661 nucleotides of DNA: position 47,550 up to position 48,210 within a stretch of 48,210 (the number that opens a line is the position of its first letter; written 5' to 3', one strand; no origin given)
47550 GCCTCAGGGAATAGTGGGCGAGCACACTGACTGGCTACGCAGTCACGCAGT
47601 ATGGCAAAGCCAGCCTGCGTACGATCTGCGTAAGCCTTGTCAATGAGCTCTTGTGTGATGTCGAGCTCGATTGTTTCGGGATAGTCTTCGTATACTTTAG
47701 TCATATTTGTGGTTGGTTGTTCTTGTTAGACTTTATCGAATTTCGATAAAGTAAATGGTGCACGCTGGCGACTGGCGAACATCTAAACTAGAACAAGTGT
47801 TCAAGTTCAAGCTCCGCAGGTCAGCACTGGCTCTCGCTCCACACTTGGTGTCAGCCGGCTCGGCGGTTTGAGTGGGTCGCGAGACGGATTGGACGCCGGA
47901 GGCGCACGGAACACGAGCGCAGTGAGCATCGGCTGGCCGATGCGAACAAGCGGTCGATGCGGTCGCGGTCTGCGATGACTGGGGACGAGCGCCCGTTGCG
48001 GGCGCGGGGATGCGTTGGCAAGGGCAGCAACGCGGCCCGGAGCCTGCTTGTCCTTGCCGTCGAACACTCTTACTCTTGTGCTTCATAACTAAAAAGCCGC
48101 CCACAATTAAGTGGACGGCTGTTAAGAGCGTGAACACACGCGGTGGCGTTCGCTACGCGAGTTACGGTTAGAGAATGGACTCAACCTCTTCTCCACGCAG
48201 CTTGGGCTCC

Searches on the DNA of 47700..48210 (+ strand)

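Call 12: search_rna_families(source=window, start=47700, end=48210, threshold=evalue, max_evalue=10)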
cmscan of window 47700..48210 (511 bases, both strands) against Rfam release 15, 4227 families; matches with E-value up to 10: 8.
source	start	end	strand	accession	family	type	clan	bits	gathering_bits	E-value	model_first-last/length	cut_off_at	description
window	48087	48183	-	RF00378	Qrr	Gene; sRNA;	-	21.5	50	0.15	1-108/108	no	Qrr RNA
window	48090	48150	-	RF02631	Hrs13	Gene; sRNA;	-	18.7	52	0.039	1-82/82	no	Hfq-regulated sRNA 13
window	48085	48164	-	RF02892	SR6_antitoxin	Gene; antisense;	-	16.3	55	4.7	1-104/104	no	Bacillus SR6 antitoxin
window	48089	48126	+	RF03443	mir-2131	Gene; miRNA;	-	15.9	92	3.7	28-65/89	no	mir-2131 microRNA precursor family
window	47702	47724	-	RF00617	cHP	Cis-reg;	CL00129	14.9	40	2.7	1-45/45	no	Flavivirus capsid hairpin cHP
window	47825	47841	-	RF01382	HIV-1_SL4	Cis-reg;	-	14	31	5.3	1-20/20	no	HIV-1 stem-loop 4 packaging signal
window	47919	48049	-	RF01754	radC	Cis-reg;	-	13.3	40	3.4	1-149/149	no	radC RNA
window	48149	48210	+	RF02145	MEG8_1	Gene; lncRNA;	-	10.4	70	6.8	1-65/97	3'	Maternally expressed 8 exon 1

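Call 121: search_dna_similar(query=window:47753-48083:+, collection=phages, mode=distant, max_evalue=0.01)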
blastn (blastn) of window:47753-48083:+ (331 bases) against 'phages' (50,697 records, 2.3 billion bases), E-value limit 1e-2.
No match.

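Call 123: search_dna_similar(query=window:47753-48083:+, collection=plasmids, mode=distant, max_evalue=0.01)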
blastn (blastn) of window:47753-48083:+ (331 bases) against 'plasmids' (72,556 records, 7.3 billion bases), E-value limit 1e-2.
No match.
